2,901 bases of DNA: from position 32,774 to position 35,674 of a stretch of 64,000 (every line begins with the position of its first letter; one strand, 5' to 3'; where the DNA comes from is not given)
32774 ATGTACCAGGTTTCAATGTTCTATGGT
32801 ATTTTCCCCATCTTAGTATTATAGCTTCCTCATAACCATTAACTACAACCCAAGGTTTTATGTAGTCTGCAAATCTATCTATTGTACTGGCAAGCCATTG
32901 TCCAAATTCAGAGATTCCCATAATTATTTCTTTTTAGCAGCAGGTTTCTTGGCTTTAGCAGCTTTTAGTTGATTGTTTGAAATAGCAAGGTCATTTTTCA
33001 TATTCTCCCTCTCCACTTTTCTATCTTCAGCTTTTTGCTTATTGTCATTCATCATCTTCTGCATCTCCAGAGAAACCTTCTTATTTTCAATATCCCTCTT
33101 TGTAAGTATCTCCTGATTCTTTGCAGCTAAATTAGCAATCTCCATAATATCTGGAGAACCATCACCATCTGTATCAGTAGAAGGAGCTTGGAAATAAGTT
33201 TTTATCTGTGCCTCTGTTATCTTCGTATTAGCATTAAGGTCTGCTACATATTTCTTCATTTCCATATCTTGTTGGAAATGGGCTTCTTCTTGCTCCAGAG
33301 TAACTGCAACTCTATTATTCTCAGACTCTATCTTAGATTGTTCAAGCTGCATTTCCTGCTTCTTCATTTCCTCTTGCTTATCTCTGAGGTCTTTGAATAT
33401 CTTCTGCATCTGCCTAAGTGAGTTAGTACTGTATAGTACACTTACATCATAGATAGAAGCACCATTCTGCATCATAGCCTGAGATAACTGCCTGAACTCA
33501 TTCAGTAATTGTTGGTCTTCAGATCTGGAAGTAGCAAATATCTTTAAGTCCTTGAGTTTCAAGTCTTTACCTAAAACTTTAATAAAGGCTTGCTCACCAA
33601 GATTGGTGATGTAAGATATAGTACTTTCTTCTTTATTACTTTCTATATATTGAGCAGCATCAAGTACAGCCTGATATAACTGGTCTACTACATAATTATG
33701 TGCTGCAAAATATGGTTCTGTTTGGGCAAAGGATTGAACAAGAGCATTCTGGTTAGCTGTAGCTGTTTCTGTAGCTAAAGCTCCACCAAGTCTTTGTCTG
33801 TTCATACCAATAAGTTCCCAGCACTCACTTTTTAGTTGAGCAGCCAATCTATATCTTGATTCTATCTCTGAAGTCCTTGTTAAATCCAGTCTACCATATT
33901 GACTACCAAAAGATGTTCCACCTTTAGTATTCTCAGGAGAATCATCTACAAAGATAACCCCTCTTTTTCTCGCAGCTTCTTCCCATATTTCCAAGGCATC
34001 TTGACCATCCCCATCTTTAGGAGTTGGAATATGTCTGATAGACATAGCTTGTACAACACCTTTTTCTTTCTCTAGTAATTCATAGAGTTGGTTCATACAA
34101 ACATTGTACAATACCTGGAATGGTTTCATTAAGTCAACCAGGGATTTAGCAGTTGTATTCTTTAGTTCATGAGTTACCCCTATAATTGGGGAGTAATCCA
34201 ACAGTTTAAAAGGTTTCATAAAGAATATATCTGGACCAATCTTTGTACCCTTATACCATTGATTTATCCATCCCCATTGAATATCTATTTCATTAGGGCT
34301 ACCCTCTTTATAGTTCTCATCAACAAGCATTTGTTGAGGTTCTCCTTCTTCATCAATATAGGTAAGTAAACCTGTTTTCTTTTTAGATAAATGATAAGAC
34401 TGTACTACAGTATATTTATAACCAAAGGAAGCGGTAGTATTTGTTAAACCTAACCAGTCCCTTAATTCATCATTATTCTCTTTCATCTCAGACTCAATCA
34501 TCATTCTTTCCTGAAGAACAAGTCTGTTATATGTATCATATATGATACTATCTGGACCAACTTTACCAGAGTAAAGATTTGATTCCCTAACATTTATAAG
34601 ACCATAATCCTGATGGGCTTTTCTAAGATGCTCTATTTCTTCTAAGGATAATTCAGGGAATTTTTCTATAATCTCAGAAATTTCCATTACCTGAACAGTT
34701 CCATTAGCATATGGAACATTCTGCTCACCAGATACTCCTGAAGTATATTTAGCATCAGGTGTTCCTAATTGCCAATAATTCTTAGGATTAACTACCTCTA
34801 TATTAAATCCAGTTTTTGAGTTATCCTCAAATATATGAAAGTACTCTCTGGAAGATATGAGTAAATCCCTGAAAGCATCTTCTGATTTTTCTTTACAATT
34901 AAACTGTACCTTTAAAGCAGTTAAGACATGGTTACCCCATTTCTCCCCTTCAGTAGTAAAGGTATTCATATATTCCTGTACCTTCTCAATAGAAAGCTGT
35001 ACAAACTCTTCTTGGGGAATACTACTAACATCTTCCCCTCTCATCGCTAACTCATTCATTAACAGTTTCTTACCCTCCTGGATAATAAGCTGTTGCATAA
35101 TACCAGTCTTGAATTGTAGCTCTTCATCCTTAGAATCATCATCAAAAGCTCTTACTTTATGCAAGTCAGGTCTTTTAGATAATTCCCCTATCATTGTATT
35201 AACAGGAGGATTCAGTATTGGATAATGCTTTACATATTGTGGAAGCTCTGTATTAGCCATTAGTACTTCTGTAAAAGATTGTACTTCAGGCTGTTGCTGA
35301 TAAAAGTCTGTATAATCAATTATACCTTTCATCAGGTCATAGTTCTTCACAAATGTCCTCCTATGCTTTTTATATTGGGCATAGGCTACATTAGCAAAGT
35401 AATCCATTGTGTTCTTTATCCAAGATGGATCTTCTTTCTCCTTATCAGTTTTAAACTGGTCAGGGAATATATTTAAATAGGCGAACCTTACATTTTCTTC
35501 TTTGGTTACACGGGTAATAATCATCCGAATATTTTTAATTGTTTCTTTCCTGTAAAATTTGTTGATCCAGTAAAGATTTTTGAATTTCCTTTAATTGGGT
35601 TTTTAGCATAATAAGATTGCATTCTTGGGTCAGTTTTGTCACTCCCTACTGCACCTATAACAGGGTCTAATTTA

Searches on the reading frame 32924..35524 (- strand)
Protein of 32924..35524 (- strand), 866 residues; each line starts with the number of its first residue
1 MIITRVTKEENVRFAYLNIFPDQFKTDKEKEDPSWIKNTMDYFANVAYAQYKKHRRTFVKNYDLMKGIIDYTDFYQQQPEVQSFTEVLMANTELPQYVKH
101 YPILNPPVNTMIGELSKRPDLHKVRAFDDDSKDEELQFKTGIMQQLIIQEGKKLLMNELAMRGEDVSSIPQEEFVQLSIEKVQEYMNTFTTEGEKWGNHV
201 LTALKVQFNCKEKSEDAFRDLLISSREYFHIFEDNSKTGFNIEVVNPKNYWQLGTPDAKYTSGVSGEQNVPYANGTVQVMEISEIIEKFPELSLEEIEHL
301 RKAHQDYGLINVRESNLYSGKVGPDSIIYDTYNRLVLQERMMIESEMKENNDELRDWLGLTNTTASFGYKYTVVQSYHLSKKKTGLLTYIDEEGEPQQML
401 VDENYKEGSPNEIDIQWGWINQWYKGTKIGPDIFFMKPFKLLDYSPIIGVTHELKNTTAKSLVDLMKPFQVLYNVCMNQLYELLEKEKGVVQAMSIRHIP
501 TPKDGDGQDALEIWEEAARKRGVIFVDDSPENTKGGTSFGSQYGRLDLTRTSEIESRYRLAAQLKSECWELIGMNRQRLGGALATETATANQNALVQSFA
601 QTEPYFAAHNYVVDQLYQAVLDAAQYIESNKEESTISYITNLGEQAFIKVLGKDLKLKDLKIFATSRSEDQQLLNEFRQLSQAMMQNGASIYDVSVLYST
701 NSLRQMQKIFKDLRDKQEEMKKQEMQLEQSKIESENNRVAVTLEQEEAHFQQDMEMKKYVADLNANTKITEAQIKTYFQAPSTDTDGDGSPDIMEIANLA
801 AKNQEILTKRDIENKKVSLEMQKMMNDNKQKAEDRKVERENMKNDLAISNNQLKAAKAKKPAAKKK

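Call 10: search_protein_families(library=phrogs, proteins=[window:32924-35524:-], max_evalue=0.00001)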
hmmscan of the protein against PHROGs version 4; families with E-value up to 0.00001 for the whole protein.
window:32924-35524:- (866 aa): 1 family
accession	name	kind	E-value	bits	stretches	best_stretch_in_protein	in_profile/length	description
phrog_6547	-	head and packaging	9.3e-96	322.6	1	19-865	8-810/827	portal protein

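Call 11: search_dna_similar(query=window:32924-35524:-, collection=phages, mode=protein, max_rows=15)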
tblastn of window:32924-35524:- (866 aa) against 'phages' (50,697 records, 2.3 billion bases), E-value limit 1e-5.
Records with a match: 136; places in all: 136; records where one place covers at least 80% of the query: 44.
Best place of each record, by identity: <60% 136.
By first word of the organism name: uncultured 49; Bacteroides 30; Flavobacterium 29; Cellulophaga 9; Bacteriophage 6; Azobacteroides 2; Dulem 2; IAS 2; Leptolyngbya 1; Bohxovirus 1; and 5 more.
By host as written in the record: - 59; Bacteroides intestinalis DSM 108646 25; Flavobacterium psychrophilum 950106-1/1 12; Flavobacterium psychrophilum 020612-2/1 3; Flavobacterium psychrophilum strain FPS-D10 3; Candidatus Azobacteroides pseudotrichonymphae 2; Cellulophaga baltica #14 2; Flavobacterium psychrophilum FPS-D15 2; and 19 more.
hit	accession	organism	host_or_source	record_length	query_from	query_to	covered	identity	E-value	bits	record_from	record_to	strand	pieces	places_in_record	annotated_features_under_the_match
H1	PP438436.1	Leptolyngbya phage Lbo-JY46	Leptolyngbya boryana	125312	14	853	97%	28.2%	2e-61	233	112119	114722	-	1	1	hypothetical protein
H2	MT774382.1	uncultured phage cr10_1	human feces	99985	17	839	95%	25.6%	1e-43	178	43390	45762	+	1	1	portal protein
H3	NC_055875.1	uncultured phage cr10_1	human feces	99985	17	839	95%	25.6%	1e-43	178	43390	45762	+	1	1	portal protein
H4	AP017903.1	Azobacteroides phage ProJPt-Bp1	Candidatus Azobacteroides ...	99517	11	853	97%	24.2%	2e-25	120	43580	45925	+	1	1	putative structural protein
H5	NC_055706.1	Azobacteroides phage ProJPt-Bp1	Candidatus Azobacteroides ...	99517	11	853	97%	24.2%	2e-25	120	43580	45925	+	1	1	portal protein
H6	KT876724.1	Flavobacterium phage FpV4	Flavobacterium psychrophilum 950106-1/1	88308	13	846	96%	23.1%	7e-19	99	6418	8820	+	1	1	hypothetical protein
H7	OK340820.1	Flavobacterium phage FpV4-1.1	Flavobacterium psychrophilum 020612-2/1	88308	13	846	96%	23.1%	7e-19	99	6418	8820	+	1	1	record has no annotation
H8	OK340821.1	Flavobacterium phage FpV4-1.2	Flavobacterium psychrophilum 020612-2/1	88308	13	846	96%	23.1%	7e-19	99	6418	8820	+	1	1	record has no annotation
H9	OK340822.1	Flavobacterium phage FpV4-1.3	Flavobacterium psychrophilum 020612-2/1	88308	13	846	96%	23.1%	7e-19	99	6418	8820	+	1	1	record has no annotation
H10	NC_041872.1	Flavobacterium phage FpV4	Flavobacterium psychrophilum 950106-1/1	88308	13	846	96%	23.1%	7e-19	99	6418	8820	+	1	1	portal protein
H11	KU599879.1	Flavobacterium phage Fpv3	Flavobacterium psychrophilum 950106-1/1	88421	13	846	96%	23.1%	7e-19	99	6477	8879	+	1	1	hypothetical protein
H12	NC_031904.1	Flavobacterium phage Fpv3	Flavobacterium psychrophilum 950106-1/1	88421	13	846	96%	23.1%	7e-19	99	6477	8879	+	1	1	portal protein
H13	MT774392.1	uncultured phage cr128_1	human feces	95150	17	831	94%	23.4%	2e-21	106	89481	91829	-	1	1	portal protein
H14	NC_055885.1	uncultured phage cr128_1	human feces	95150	17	831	94%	23.4%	2e-21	106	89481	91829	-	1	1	portal protein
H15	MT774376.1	uncultured phage cr55_1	human feces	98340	30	838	93%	23.5%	4e-39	164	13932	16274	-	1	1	portal protein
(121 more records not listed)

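Call 82: get_annotated_region(hit=H2, flank=6000)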
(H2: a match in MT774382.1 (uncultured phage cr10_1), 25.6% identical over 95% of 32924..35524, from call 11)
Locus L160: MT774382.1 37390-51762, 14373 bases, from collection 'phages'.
description: Uncultured phage cr10_1, complete genome.
organism: uncultured phage cr10_1 (NCBI taxid 2772066)
taxonomy: Viruses; Duplodnaviria; Heunggongvirae; Uroviricota; Caudoviricetes; Crassvirales; Suoliviridae; Boorivirinae; Canhaevirus; Canhaevirus hiberniae
host: -; source: human feces; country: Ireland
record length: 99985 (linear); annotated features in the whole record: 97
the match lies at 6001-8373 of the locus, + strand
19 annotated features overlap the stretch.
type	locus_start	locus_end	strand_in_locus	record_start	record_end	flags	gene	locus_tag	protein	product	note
CDS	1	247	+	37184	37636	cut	-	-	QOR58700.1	hypothetical protein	gp_19774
CDS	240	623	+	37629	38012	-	-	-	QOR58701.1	transcriptional regulator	gp_19775; transcriptional regulator (global nitrogen)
CDS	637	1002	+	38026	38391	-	-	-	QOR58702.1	hypothetical protein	gp_19776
CDS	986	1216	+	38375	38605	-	-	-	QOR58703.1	hypothetical protein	gp_19777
CDS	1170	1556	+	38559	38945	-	-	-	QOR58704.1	hypothetical protein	gp_19778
CDS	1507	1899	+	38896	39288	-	-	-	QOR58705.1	hypothetical protein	gp_19779; VOG1254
CDS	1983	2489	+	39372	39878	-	-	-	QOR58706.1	dUTPase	gp_19780; Dut dUTPase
CDS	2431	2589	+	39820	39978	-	-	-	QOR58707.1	hypothetical protein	gp_19781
CDS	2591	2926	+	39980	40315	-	-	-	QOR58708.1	transcription factor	gp_19782; Transcription factor (arabinose operon)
CDS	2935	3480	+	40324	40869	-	-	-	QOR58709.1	hypothetical protein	gp_19783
CDS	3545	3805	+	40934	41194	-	-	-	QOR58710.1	hypothetical protein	gp_19784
CDS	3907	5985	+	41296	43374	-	-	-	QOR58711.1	terminase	gp_19785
CDS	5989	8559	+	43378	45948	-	-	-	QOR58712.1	portal protein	gp_19786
CDS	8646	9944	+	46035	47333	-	-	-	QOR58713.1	peptidase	gp_19787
CDS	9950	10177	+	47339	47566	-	-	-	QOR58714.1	transcriptional regulator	gp_19788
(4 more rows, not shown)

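Call 83: get_annotated_region(hit=H6, flank=6000)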
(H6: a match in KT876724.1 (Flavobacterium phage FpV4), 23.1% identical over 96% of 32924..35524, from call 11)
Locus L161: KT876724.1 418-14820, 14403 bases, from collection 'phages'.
description: Flavobacterium phage FpV4, complete genome.
organism: Flavobacterium phage FpV4 (NCBI taxid 1740108)
taxonomy: Viruses; Duplodnaviria; Heunggongvirae; Uroviricota; Caudoviricetes; Fipvunavirus; Fipvunavirus Fpv4
host: Flavobacterium psychrophilum 950106-1/1; source: -; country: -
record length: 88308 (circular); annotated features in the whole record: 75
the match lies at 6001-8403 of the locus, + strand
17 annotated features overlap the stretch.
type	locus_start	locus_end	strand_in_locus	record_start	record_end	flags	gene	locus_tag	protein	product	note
CDS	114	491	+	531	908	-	-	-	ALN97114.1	hypothetical protein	-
CDS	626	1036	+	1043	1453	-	-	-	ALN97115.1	hypothetical protein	-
CDS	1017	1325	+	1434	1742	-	-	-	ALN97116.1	hypothetical protein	-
CDS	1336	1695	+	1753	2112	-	-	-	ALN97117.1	hypothetical protein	-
CDS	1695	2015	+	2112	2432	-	-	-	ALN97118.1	hypothetical protein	-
CDS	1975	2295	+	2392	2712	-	-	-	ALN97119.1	hypothetical protein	-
CDS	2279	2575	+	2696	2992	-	-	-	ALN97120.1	hypothetical protein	-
CDS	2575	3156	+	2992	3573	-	-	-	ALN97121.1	glycosyl hydrolase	-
CDS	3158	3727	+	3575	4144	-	-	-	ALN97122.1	hypothetical protein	-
CDS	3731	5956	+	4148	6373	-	-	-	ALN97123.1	hypothetical protein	-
CDS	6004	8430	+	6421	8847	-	-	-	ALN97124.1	hypothetical protein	-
CDS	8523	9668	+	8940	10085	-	-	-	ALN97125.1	hypothetical protein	-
CDS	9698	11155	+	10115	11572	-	-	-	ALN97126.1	hypothetical protein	-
CDS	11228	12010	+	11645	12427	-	-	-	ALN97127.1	hypothetical protein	-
CDS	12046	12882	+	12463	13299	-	-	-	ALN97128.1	hypothetical protein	-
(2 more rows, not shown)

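Call 84: get_annotated_region(hit=H4, flank=6000)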
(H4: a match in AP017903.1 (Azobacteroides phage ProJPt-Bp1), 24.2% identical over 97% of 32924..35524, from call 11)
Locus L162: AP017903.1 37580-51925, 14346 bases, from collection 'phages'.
description: Azobacteroides phage ProJPt-Bp1 DNA, complete sequence.
organism: Azobacteroides phage ProJPt-Bp1 (NCBI taxid 1920526)
taxonomy: Viruses; Duplodnaviria; Heunggongvirae; Uroviricota; Caudoviricetes; Crassvirales; Suoliviridae; Dechshavirus; Dechshavirus japanensis
host: Candidatus Azobacteroides pseudotrichonymphae; source: -; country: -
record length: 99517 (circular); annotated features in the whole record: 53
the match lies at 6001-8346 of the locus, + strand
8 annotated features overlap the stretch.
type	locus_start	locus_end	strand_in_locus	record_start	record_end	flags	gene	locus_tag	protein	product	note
CDS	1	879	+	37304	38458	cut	-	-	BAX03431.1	VIP2; Actin-ADP-ribosylating toxin family protein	PJPA_026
CDS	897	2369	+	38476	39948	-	-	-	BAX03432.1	putative structural protein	PJPA_027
CDS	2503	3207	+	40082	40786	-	-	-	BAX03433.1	hypothetical protein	PJPA_028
CDS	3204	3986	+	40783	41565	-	-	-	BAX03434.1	hypothetical protein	PJPA_029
CDS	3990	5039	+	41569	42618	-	-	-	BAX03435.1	hypothetical protein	PJPA_030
CDS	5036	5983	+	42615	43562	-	-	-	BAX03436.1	hypothetical protein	PJPA_031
CDS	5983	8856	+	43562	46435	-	-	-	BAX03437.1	putative structural protein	PJPA_032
CDS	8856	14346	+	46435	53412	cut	-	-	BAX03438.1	hypothetical protein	PJPA_033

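Call 91: find_related_loci(query=A4, collection=viral_contigs, flank=4000)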
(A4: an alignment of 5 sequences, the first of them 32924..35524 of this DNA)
Query A4 (866 aa) in viral_contigs; peptide patterns used: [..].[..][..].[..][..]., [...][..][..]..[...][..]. (x = any residue, [..] = any of these).
598 stretches matched a pattern (row limit reached: there are more); 563 encode a relative of the query (tblastn E <= 1e-3); the best 80 are kept; 80 distinct loci.
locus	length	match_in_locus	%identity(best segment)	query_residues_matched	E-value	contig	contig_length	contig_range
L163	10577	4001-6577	58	1-861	0e+0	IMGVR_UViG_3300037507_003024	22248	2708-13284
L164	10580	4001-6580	58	1-859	0e+0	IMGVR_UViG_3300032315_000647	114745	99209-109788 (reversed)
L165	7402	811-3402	57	1-865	0e+0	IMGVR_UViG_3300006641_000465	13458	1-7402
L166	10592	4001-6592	57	1-865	0e+0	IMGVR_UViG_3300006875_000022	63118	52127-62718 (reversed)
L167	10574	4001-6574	57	1-859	0e+0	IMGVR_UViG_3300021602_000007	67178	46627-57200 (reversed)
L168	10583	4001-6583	57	1-860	0e+0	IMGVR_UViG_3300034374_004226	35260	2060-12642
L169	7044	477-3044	57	1-855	0e+0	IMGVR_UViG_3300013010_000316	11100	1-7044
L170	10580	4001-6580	57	1-861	0e+0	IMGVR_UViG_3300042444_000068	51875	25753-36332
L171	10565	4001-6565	57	1-855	0e+0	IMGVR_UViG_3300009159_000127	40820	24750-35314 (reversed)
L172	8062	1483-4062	57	1-860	0e+0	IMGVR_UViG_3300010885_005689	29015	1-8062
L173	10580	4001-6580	57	1-859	0e+0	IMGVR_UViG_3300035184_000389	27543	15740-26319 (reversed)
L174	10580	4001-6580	57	1-859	0e+0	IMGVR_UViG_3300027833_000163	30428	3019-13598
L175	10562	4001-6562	57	1-855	0e+0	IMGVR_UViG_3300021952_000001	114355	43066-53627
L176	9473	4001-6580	57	1-860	0e+0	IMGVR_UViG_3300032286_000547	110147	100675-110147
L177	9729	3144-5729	57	1-861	0e+0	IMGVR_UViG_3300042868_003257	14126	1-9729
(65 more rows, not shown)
